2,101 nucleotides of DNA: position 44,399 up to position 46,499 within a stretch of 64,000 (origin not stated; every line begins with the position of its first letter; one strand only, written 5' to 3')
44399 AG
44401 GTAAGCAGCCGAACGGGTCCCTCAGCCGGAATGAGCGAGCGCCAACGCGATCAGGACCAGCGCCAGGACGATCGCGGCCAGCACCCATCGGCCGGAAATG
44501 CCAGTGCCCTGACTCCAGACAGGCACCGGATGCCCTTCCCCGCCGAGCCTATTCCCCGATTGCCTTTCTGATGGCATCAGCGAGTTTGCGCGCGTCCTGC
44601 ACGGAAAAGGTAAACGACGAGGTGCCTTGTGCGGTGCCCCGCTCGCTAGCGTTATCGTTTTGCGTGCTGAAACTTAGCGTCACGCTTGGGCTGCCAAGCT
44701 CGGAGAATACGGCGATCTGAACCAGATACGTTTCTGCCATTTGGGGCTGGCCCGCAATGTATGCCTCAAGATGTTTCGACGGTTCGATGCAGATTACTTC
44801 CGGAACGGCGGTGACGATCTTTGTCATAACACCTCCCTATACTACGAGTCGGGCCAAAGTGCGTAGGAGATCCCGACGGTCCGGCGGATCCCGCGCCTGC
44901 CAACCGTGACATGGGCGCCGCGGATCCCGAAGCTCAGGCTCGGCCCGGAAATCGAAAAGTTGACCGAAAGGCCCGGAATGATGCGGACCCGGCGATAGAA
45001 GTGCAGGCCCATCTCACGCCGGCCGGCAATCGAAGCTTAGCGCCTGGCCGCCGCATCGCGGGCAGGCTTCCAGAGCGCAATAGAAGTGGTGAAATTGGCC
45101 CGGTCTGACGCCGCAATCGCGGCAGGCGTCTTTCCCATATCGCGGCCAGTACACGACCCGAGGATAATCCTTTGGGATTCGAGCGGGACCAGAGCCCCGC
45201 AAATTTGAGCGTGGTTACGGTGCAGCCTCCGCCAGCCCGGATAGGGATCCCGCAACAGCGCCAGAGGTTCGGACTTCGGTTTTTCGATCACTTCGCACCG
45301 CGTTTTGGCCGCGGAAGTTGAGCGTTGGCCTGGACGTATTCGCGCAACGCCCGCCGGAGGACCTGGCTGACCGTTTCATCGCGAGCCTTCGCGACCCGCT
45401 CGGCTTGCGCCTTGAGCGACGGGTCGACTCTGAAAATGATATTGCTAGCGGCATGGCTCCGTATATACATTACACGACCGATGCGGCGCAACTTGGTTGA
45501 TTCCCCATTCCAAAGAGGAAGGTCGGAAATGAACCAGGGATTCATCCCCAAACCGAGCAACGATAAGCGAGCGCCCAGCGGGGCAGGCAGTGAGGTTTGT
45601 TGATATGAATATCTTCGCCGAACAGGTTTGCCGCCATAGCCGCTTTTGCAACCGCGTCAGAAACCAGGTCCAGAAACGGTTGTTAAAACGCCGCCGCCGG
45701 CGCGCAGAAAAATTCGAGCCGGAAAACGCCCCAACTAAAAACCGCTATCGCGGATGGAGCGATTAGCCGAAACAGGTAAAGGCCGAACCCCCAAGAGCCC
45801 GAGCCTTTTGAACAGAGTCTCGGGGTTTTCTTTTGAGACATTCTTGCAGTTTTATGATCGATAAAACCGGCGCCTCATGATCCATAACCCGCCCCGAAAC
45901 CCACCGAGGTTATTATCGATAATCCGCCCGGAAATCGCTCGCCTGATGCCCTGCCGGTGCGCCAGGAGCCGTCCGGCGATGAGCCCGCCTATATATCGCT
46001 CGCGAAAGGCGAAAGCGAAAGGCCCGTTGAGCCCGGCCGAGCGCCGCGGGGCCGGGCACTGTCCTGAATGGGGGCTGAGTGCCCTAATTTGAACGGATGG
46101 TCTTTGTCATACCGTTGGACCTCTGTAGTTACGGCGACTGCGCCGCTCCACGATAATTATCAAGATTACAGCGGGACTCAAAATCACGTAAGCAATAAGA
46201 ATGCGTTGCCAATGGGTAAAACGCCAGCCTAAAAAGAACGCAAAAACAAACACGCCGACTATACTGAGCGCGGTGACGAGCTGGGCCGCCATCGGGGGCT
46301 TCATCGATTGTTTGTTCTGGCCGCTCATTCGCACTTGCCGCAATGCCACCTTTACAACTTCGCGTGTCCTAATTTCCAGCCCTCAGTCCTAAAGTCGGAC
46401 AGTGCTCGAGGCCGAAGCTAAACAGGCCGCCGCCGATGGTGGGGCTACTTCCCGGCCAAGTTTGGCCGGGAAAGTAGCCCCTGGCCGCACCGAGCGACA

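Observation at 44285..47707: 55-bp direct repeats encoding the same protein C-terminus with only synonymous changes: footprint of an element integrated at the 3' end of the DUF420 gene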

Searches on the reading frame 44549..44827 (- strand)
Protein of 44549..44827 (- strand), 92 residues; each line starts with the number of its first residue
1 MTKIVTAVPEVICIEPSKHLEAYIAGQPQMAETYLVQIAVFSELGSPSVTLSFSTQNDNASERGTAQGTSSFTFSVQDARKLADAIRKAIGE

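Call 13: search_protein_families(library=pfam, max_evalue=0.1, proteins=[window:44549-44827:-])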
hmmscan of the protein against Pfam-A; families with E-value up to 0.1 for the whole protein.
window:44549-44827:- (92 aa): 0 families

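Call 44: search_protein_families(library=phrogs, max_evalue=0.01, proteins=[window:44549-44827:-])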
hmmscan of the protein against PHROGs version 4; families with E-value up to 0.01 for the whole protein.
window:44549-44827:- (92 aa): 0 families

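Call 45: search_protein_families(library=padloc, max_evalue=0.01, proteins=[window:44549-44827:-])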
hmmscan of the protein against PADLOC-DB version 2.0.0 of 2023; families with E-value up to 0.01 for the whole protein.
window:44549-44827:- (92 aa): 0 families

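Call 51: find_homologous_proteins(query=window:44549-44827:-, max_evalue=0.001)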
Query window:44549-44827:- (92 aa): 4 proteins with E <= 0.001 among 5 candidates.
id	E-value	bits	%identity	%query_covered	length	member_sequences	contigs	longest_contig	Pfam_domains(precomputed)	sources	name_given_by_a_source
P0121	3.9e-50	185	99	100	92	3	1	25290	-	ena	-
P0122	3.2e-41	156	86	100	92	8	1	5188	-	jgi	jgi:hypothetical protein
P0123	5.1e-36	140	75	100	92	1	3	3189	-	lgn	-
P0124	6.3e-35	136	73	100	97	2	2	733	-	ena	-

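Call 52: find_encoding_contigs(protein=P0121, flank=10000, max_places=5)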
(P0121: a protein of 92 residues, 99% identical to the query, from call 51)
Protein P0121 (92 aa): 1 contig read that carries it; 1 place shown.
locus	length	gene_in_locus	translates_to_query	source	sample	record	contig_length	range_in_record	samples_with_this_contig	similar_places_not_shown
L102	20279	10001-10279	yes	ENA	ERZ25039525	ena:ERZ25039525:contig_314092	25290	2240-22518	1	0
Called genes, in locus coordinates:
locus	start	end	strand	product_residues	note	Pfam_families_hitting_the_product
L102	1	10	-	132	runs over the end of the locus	PF13411:MerR_1, PF00376:MerR (weak)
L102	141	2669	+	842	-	PF17162:DUF5118 (weak), PF17148:DUF5117, PF16313:DUF4953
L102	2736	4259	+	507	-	-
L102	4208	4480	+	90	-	-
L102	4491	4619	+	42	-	-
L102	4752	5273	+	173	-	PF00510:COX3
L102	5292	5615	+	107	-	-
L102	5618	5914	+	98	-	-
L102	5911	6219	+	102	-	PF00510:COX3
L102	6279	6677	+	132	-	PF03626:COX4_pro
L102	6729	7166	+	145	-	PF04238:DUF420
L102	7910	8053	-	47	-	-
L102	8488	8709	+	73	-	-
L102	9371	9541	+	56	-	-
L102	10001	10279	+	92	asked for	-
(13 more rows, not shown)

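Call 53: find_encoding_contigs(protein=P0122, flank=10000, max_places=8)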
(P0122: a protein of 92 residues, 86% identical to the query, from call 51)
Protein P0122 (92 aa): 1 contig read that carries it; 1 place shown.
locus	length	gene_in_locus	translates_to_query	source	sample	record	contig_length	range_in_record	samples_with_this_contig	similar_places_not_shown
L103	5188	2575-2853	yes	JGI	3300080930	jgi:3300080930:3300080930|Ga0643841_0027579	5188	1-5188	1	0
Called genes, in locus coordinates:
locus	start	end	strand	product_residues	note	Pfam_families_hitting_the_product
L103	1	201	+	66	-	?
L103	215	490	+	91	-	-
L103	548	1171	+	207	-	PF00510:COX3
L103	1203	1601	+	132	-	PF03626:COX4_pro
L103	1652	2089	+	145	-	PF04238:DUF420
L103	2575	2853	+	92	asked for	-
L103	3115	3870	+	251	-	-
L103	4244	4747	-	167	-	-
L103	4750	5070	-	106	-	PF03551:PadR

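Call 54: find_encoding_contigs(protein=P0123, flank=10000, max_places=5)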
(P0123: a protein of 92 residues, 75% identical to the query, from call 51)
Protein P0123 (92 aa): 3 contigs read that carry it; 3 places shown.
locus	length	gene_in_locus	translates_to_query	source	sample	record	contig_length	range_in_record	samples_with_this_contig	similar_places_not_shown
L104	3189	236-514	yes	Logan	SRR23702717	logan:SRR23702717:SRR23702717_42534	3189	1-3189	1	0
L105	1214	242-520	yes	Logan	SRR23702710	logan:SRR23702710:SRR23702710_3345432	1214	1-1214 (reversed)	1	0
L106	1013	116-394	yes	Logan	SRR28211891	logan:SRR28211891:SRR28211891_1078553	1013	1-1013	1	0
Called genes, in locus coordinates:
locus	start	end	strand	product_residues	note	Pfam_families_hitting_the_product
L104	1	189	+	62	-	?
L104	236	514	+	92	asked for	-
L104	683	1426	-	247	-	PF00158:Sigma54_activat, PF25601:AAA_lid_14, PF02954:HTH_8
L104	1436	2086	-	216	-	PF00158:Sigma54_activat, PF14532:Sigma54_activ_2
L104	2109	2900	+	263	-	PF02245:Pur_DNA_glyco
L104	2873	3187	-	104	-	?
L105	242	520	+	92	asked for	-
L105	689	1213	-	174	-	?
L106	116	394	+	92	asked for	-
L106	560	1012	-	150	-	?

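Call 78: predict_structure(alignment_id=A2)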
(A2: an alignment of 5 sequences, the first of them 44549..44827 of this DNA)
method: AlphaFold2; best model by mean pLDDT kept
length: 92 residues; sequences in the alignment: 5
mean_pLDDT: 63.2   pTM: 0.47
mean pLDDT of the five models: 63.2, 59.7, 59.5, 58.7, 52.2
residues with pLDDT >= 90: 0; 70-90: 42; 50-70: 22; < 50: 28
segments of 3 or more residues with pLDDT < 50: 1-19, 21-24, 26-30
pLDDT, mean of each block of 10 residues (from residue 1): 35 44 48 66 81 69 61 85 80 64
secondary structure, 60 per line:
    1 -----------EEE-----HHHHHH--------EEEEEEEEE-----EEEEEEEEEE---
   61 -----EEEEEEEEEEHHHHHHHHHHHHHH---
elements in order: E12-14 H20-25 E34-42 E48-57 E66-75 H76-89

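Call 82: fold_search(model_id=the predicted structure, library=pdb)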
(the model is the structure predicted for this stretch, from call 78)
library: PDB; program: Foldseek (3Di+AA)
matches with E <= 10: 300; with E <= 0.001: 0
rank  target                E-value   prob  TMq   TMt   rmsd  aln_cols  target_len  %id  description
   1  2qux_K                1.8e-01  0.33  0.26  0.21   7.9        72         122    8  PP7 coat protein dimer in complex with RNA hairpin (released 2007-12-18)
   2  2qux_D                1.9e-01  0.38  0.25  0.20   8.1        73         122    5  PP7 coat protein dimer in complex with RNA hairpin (released 2007-12-18)
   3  2qux_B                2.2e-01  0.30  0.26  0.21   7.9        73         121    8  PP7 coat protein dimer in complex with RNA hairpin (released 2007-12-18)
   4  2qux_A                2.5e-01  0.28  0.26  0.21   7.9        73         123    8  PP7 coat protein dimer in complex with RNA hairpin (released 2007-12-18)
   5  2qux_Q                3.6e-01  0.25  0.25  0.20   7.8        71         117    4  PP7 coat protein dimer in complex with RNA hairpin (released 2007-12-18)
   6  2qux_M                3.8e-01  0.21  0.26  0.22   7.9        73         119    8  PP7 coat protein dimer in complex with RNA hairpin (released 2007-12-18)
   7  2qud_A                4.3e-01  0.23  0.26  0.21   7.8        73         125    8  PP7 Coat Protein Dimer (released 2007-12-18)
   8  2qux_H                4.3e-01  0.20  0.25  0.21   7.9        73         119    8  PP7 coat protein dimer in complex with RNA hairpin (released 2007-12-18)
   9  6yfk_AA               6.2e-01  0.21  0.27  0.21  10.8        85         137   10  Virus-like particle of bacteriophage ESE007 (released 2020-09-02)
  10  8cht_C                7.9e-01  0.20  0.31  0.22  14.1        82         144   15  Crystal structure of human PURA (fragment Glu57-Glu212, PUR repeat I and II) (released 2024-02-21)
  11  6ozk_A                8.3e-01  0.51  0.33  0.14   5.7        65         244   11  Crystal structure of Mus musculus (Mm) Endonuclease V in complex with a 23mer RNA oligo containing an inosine after 68 (released 2019-09-04)
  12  1dwn_A                8.9e-01  0.12  0.24  0.20   9.6        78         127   13  Structure of bacteriophage PP7 from Pseudomonas aeruginosa at 3.7 A resolution (released 2000-02-07)
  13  7wzg_D                9.4e-01  0.16  0.27  0.12   8.4        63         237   13  Cypemycin N-terminal methyltransferase CypM (released 2023-02-22)
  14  8cht_D                1.0e+00  0.30  0.34  0.25   5.1        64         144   16  Crystal structure of human PURA (fragment Glu57-Glu212, PUR repeat I and II) (released 2024-02-21)
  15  2qud_B                1.0e+00  0.14  0.25  0.21   7.8        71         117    4  PP7 Coat Protein Dimer (released 2007-12-18)
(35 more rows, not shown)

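Call 100: search_protein_representatives(alignment_id=A2)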
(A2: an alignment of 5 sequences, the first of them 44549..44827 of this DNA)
Query: 5 sequences, 92 profile positions. Proteins with E-value up to 0.001 (for the whole library): 7; up to 1e-10: 2; up to 1e-30: 1. The best 7 are listed.
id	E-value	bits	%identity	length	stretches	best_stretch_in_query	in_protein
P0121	1.6e-53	194.7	-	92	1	1-92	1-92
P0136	7.5e-21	90.0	-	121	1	1-60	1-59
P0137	3.5e-08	49.4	-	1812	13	40-79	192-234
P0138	6.8e-08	48.5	-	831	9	33-78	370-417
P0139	6.7e-05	38.9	-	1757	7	4-54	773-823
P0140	2.5e-04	37.1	-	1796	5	43-85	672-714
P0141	4.2e-04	36.4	-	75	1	9-88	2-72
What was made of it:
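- Tried and rejected: A profile search of 1.84 billion representatives found essentially only itself (call 100).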

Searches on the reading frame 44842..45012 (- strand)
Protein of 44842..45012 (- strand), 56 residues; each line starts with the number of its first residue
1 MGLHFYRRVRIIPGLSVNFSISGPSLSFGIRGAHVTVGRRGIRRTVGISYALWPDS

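Call 31: search_protein_families(library=pfam, max_evalue=0.1, proteins=[window:44842-45012:-])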
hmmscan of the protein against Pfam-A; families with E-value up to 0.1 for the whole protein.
window:44842-45012:- (56 aa): 1 family
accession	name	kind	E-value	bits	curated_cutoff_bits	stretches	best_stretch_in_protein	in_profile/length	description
PF14020.11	DUF4236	-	2.6e-13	50.7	27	1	3-48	1-47/55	Protein of unknown function (DUF4236)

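Call 44: search_protein_families(library=phrogs, max_evalue=0.01, proteins=[window:44842-45012:-])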
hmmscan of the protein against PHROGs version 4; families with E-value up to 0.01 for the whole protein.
window:44842-45012:- (56 aa): 8 families
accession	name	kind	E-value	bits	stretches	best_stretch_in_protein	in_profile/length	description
phrog_17982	-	unknown function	1.6e-10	41.5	1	1-48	1-48/390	-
phrog_27590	-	unknown function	2.4e-09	38.6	1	1-48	1-48/148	-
phrog_8279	-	unknown function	5.1e-09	37.5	1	1-49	1-50/133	-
phrog_18347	-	unknown function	5.9e-09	36.5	1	1-48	1-50/397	-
phrog_38135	-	unknown function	5e-08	33.2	1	1-48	1-49/441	-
phrog_28047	-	unknown function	2.5e-07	31.6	1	2-49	2-49/177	-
phrog_9336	-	unknown function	1.3e-05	26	1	1-48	1-48/198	-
phrog_24584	-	unknown function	2.4e-05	25.5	1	2-42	3-43/68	-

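Call 45: search_protein_families(library=padloc, max_evalue=0.01, proteins=[window:44842-45012:-])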
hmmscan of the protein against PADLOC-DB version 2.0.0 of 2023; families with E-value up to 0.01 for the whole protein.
window:44842-45012:- (56 aa): 0 families

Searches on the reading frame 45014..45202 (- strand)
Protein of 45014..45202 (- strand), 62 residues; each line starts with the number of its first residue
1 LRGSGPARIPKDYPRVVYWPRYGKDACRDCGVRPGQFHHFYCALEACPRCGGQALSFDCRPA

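Call 13: search_protein_families(library=pfam, max_evalue=0.1, proteins=[window:45014-45202:-])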
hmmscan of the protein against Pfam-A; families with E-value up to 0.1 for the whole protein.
window:45014-45202:- (62 aa): 3 families
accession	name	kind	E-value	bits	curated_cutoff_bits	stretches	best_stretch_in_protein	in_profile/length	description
PF14319.11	Zn_Tnp_IS91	-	0.02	15.3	26.3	1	24-53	38-65/90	Transposase zinc-binding domain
PF09723.15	Zn_ribbon_8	-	0.068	13.6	34.4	0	27-54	8-36/41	Zinc ribbon domain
PF14354.12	Lar_restr_allev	-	0.086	13.5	28.6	0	44-55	3-14/58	Restriction alleviation protein Lar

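Call 44: search_protein_families(library=phrogs, max_evalue=0.01, proteins=[window:45014-45202:-])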
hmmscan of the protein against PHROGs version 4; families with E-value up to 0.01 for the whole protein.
window:45014-45202:- (62 aa): 0 families

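Call 45: search_protein_families(library=padloc, max_evalue=0.01, proteins=[window:45014-45202:-])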
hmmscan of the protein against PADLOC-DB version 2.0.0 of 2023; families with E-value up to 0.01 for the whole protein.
window:45014-45202:- (62 aa): 1 family
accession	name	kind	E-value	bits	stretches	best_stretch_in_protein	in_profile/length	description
PDLC00350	PtuB1|PtuB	-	0.0082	14.1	1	9-47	73-112/224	Unknown function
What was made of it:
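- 45014..45202 (-): 62-aa Cys-rich ORF that looks like a zinc ribbon; only weak family hits. calls 13, 45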

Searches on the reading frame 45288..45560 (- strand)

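Call 13: search_protein_families(library=pfam, max_evalue=0.1, proteins=[window:45288-45560:-])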
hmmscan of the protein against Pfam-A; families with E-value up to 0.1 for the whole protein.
window:45288-45560:- (90 aa): 4 families
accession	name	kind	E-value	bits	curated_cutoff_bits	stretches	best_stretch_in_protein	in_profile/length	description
PF01402.27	RHH_1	-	0.00064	20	20.5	1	43-76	4-37/39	Ribbon-helix-helix protein, copG family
PF19839.5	RHH_9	-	0.0011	19.2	23.4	1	44-80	11-47/65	Ribbon-helix-helix protein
PF11855.13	DUF3375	-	0.0062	15.9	28.6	1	19-85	271-337/474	Protein of unknown function (DUF3375)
PF04221.18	RelB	-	0.059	13.7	22.4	1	40-83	3-45/82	RelB antitoxin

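Call 44: search_protein_families(library=phrogs, max_evalue=0.01, proteins=[window:45288-45560:-])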
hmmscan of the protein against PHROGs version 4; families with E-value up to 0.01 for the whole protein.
window:45288-45560:- (90 aa): 6 families
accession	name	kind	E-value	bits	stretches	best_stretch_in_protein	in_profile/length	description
phrog_28287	-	unknown function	1.4e-05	26.2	1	37-78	19-60/113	-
phrog_19878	-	unknown function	1.7e-05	26.2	1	39-81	3-45/65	-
phrog_7325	-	transcription regulation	2.1e-05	25.7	1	41-79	59-97/151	CopG-like transcriptional repressor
phrog_2737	-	unknown function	0.00045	21.1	1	37-79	3-45/86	-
phrog_25971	-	unknown function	0.00067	21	1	23-79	58-114/116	-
phrog_582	-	transcription regulation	0.005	18.1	1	34-80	53-99/105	Arc-like repressor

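Call 45: search_protein_families(library=padloc, max_evalue=0.01, proteins=[window:45288-45560:-])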
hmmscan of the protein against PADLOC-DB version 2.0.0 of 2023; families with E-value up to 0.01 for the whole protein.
window:45288-45560:- (90 aa): 0 families

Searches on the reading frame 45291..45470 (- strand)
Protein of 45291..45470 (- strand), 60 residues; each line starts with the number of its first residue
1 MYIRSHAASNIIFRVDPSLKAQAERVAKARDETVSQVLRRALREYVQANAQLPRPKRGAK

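Call 80: find_homologous_proteins(query=window:45291-45470:-, max_evalue=0.001)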
Query seq(60 aa) (60 aa): 11 proteins with E <= 0.001 among 12 candidates.
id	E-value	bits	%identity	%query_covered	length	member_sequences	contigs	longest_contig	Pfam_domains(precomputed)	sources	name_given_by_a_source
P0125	2.9e-22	94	98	87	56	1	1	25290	-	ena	-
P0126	1.2e-20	89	87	87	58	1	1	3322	PF01402.28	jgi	jgi:predicted transcriptional regulator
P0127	1.6e-19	86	92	82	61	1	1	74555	-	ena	-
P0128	3.8e-16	75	79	83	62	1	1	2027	PF19839.5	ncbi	-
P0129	1.3e-14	71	80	85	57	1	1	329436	-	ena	-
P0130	4.8e-14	69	75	82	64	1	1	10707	-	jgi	jgi:predicted transcriptional regulator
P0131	5.2e-13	66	74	83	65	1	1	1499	-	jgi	jgi:hypothetical protein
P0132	6.1e-13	65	71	87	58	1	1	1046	PF19839.5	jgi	jgi:predicted transcriptional regulator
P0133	1.2e-12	64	70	78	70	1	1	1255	PF19839.5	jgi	jgi:predicted transcriptional regulator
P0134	1.5e-11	61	57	100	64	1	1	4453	PF19839.5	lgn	-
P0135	2.3e-11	60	87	63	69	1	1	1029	-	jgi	-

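Call 81: find_encoding_contigs(protein=P0127, flank=10000, max_places=4)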
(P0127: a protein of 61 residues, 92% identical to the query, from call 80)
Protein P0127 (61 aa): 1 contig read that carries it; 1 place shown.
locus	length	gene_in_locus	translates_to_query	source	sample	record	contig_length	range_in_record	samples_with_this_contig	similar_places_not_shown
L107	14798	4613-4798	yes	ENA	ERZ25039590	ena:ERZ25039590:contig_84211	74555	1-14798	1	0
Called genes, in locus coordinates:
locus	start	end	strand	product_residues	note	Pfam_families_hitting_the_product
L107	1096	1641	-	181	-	-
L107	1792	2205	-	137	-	-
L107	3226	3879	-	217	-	-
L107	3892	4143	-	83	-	-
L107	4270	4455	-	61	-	-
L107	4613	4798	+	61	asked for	-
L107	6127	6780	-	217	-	-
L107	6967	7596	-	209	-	PF02798:GST_N, PF13417:GST_N_3, PF13409:GST_N_2, PF00043:GST_C, PF14497:GST_C_3 (weak), PF13410:GST_C_2 (weak)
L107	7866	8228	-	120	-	PF00903:Glyoxalase (weak)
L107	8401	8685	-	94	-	-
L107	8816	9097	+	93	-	PF02515:CoA_transf_3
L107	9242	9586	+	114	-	PF02515:CoA_transf_3 (weak)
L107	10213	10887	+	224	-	PF02515:CoA_transf_3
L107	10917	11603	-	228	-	-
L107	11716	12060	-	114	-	PF06094:GGACT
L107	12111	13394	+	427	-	PF00155:Aminotran_1_2, PF01053:Cys_Met_Meta_PP (weak)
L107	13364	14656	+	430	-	PF00202:Aminotran_3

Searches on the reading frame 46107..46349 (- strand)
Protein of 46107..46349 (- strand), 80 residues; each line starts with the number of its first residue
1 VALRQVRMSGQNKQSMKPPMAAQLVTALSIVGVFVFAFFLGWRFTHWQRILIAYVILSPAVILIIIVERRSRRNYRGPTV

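Call 13: search_protein_families(library=pfam, max_evalue=0.1, proteins=[window:46107-46349:-])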
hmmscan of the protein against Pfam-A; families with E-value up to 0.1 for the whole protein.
window:46107-46349:- (80 aa): 3 families
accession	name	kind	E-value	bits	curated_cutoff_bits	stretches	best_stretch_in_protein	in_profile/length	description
PF12046.13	CCB1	-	0.01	15.7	25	1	5-61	67-120/168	Cofactor assembly of complex C subunit B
PF05620.16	TMEM208_SND2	-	0.052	13.8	22.9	1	11-76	12-73/167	SRP-independent targeting protein 2/TMEM208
PF13829.11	DUF4191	-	0.098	12.5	30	0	22-75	25-78/219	Domain of unknown function (DUF4191)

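Call 44: search_protein_families(library=phrogs, max_evalue=0.01, proteins=[window:46107-46349:-])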
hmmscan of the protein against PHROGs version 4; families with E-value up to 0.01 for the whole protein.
window:46107-46349:- (80 aa): 0 families

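Call 45: search_protein_families(library=padloc, max_evalue=0.01, proteins=[window:46107-46349:-])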
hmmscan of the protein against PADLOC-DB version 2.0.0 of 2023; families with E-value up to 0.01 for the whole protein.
window:46107-46349:- (80 aa): 0 families
